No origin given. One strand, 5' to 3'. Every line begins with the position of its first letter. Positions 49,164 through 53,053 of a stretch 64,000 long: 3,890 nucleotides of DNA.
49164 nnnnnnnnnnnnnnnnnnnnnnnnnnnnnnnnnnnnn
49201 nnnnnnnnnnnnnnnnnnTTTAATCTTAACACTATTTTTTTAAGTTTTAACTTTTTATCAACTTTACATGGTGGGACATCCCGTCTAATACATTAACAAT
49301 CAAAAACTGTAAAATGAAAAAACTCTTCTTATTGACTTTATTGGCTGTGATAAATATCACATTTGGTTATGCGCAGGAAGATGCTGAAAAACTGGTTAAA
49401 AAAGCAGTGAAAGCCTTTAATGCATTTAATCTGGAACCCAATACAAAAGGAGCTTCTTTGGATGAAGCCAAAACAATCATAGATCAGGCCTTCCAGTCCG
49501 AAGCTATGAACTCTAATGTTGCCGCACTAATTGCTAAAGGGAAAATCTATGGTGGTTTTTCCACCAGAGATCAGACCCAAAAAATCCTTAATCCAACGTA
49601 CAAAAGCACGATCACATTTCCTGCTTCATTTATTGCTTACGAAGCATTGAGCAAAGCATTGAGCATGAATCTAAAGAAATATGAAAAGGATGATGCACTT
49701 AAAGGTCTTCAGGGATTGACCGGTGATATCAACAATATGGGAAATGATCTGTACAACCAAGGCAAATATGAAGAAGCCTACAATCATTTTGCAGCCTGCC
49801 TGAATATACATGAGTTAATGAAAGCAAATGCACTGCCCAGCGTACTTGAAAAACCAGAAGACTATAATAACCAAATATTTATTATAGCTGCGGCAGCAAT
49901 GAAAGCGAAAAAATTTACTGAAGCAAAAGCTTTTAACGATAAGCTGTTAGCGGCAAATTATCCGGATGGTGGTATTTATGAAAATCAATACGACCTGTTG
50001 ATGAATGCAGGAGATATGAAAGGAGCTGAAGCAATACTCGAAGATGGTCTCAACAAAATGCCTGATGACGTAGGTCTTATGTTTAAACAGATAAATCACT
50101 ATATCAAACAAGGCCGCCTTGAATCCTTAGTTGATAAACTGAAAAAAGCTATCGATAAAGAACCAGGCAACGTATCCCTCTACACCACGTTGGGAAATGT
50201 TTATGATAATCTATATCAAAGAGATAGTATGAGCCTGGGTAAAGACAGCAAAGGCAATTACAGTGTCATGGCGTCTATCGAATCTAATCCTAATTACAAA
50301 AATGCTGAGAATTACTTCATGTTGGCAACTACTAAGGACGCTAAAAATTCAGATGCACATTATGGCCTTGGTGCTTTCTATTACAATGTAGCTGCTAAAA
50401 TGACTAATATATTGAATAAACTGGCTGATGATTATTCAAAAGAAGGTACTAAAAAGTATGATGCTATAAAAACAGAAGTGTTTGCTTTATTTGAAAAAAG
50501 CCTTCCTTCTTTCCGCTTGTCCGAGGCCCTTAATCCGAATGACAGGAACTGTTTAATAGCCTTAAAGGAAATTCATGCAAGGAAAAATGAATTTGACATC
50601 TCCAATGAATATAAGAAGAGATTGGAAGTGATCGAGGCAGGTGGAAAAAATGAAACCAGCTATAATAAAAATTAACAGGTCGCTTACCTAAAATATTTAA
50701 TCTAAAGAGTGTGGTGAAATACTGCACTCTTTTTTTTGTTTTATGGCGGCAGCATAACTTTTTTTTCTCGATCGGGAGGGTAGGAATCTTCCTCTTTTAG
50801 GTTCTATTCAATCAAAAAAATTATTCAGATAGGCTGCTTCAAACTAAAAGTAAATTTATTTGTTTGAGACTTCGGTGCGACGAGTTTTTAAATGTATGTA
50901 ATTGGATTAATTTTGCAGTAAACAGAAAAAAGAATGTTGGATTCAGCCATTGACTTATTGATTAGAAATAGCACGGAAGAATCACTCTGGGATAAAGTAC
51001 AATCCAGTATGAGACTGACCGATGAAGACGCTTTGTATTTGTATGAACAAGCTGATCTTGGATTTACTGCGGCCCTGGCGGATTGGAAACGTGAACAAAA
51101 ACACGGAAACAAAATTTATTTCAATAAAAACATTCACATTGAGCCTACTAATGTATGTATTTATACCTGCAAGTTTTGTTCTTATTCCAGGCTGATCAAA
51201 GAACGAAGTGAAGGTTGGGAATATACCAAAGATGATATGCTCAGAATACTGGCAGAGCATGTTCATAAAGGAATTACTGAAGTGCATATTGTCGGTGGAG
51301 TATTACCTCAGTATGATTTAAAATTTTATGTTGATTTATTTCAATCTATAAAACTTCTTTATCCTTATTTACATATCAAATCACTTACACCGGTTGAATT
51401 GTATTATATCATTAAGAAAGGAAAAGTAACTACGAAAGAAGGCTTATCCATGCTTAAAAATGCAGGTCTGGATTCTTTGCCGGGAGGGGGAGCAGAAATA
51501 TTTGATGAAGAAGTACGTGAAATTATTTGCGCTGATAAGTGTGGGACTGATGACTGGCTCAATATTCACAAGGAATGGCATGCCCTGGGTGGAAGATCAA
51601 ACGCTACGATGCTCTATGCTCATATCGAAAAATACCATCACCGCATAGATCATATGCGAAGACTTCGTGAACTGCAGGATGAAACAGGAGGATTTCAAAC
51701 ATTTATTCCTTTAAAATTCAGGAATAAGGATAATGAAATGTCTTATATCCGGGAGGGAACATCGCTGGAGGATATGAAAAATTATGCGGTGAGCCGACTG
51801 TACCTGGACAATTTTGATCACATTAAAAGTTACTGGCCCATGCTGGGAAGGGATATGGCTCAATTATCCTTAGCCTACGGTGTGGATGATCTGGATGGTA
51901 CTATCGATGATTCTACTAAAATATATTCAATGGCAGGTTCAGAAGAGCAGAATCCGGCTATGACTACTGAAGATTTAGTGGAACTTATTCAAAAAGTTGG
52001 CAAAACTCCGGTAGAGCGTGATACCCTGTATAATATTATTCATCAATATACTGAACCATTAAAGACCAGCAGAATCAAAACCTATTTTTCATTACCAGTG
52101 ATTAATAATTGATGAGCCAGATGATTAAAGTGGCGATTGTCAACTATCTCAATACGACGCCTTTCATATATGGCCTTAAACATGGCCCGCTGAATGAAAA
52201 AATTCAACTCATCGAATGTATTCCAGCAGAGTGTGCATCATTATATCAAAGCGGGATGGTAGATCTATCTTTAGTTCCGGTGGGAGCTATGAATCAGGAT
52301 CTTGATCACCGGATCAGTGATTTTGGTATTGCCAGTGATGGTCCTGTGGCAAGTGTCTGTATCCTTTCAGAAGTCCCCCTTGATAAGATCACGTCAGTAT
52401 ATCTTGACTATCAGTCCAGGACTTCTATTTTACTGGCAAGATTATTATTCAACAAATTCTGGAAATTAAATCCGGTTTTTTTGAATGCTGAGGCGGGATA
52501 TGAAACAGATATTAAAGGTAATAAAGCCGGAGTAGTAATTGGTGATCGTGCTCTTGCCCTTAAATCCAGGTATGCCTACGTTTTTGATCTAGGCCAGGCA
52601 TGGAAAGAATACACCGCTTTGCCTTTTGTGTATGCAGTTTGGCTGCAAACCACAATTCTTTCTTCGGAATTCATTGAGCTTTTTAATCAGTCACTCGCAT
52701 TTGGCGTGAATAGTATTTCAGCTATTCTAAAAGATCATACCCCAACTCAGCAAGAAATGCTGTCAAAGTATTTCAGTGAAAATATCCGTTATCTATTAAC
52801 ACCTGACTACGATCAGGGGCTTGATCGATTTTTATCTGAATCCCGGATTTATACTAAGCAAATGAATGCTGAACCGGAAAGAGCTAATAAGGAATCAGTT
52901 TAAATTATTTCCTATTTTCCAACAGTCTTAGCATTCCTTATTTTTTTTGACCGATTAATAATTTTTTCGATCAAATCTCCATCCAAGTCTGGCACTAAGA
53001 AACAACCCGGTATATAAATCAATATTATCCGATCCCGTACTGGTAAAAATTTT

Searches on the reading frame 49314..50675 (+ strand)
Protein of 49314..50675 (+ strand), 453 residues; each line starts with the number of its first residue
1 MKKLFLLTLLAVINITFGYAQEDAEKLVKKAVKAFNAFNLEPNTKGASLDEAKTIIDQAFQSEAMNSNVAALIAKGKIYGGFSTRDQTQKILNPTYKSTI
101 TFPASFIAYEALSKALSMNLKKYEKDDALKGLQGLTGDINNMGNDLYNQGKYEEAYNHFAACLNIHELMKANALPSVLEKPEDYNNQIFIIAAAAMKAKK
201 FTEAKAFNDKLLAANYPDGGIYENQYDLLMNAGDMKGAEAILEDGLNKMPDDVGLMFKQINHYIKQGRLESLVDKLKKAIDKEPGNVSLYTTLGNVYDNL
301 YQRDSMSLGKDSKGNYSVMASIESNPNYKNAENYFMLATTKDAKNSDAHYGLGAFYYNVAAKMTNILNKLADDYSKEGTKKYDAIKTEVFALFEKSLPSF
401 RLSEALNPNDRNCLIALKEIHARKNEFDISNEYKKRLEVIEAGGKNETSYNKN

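Call 55: search_protein_families(library=pfam, proteins=[window:49314-50675:+], max_evalue=0.00001)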
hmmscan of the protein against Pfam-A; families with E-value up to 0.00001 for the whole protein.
window:49314-50675:+ (453 aa): 4 families
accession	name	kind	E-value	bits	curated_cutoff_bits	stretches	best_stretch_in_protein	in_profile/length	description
PF14559.12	TPR_19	-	2.6e-09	37.7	25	0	230-270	2-42/68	Tetratricopeptide repeat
PF13414.12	TPR_11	-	2.3e-08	34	26.8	0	262-297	3-38/42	TPR repeat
PF13431.12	TPR_17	-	2.4e-06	27.8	24.4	0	276-302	2-28/34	Tetratricopeptide repeat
PF13428.12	TPR_14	-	3.9e-06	27.5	23.5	0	262-294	10-42/44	Tetratricopeptide repeat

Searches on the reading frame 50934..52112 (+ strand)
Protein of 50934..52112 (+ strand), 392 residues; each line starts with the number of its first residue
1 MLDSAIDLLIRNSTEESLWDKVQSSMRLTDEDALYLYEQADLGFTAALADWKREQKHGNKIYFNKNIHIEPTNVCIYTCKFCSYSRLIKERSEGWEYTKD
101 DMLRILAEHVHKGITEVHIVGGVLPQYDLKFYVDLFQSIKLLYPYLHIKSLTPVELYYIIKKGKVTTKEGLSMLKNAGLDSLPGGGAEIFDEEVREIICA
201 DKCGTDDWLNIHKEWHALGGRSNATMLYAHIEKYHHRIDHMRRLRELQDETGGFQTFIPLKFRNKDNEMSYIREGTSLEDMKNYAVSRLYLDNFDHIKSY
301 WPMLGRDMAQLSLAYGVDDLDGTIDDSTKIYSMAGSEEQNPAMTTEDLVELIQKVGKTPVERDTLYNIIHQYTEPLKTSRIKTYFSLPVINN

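Call 55: search_protein_families(library=pfam, proteins=[window:50934-52112:+], max_evalue=0.00001)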
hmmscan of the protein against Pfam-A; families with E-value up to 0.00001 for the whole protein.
window:50934-52112:+ (392 aa): 2 families
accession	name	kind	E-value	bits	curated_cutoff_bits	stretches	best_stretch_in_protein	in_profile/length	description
PF04055.27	Radical_SAM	-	1e-16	62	29.5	1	69-243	1-165/166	Radical SAM superfamily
PF19288.4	CofH_C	-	1.5e-10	41.4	27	1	253-369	3-119/125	CofH/MqnC C-terminal region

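Call 73: search_protein_families(library=ncbifam, proteins=[window:50934-52112:+], max_evalue=1e-10)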
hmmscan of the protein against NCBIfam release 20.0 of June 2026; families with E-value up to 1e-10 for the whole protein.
window:50934-52112:+ (392 aa): 10 families
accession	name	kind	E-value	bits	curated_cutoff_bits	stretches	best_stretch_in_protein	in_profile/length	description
TIGR03700.1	mena_SCO4494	equivalog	5.1e-131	436.7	434.55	1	19-369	2-351/351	aminofutalosine synthase MqnE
NF006276.0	PRK08444.1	equivalog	2.2e-110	369.1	560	1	17-372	2-353/353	aminofutalosine synthase MqnE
TIGR00423.1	TIGR00423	subfamily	1.4e-103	346.5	260.25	1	61-369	1-310/310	CofH family radical SAM protein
TIGR03699.1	menaquin_MqnC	equivalog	1.5e-97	326.5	428.1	1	27-369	2-342/342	cyclic dehypoxanthinyl futalosine synthase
TIGR03551.1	F420_cofH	equivalog_domain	2.4e-90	302.8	374.1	1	29-369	2-345/345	5-amino-6-(D-ribitylamino)uracil--L-tyrosine 4-hydroxyphenyl transferase CofH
NF005609.0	PRK07360.1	equivalog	3.9e-89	299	426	1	15-371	8-370/374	7,8-didemethyl-8-hydroxy-5-deazariboflavin synthase subunit CofH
NF004580.0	PRK05926.1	equivalog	3.2e-80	270.1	583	1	8-360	8-363/370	hypothetical protein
NF006687.0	PRK09234.1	equivalog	1.6e-74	251.5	1018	1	11-371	475-839/849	bifunctional FO biosynthesis protein CofGH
NF006277.0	PRK08445.1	equivalog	1.3e-73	247.8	576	1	26-372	2-348/348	dehypoxanthine futalosine cyclase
NF004884.0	PRK06245.1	equivalog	6.1e-11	41.8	209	0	54-122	4-69/340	7,8-didemethyl-8-hydroxy-5-deazariboflavin synthase subunit CofG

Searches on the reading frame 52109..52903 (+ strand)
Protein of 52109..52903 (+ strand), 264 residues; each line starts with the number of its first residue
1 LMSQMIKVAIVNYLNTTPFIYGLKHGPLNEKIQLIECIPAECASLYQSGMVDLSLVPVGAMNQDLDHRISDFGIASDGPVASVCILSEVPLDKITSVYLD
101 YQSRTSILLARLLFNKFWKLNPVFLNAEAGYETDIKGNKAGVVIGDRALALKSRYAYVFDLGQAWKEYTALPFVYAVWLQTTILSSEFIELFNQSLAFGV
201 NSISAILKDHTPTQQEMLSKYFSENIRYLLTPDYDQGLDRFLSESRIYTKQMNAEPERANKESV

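Call 55: search_protein_families(library=pfam, proteins=[window:52109-52903:+], max_evalue=0.00001)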
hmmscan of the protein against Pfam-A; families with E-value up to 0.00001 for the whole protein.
window:52109-52903:+ (264 aa): 1 family
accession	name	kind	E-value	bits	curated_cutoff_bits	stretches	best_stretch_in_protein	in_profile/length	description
PF02621.19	VitK2_biosynth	-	8.1e-42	143.9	26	1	6-243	1-248/252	Menaquinone biosynthesis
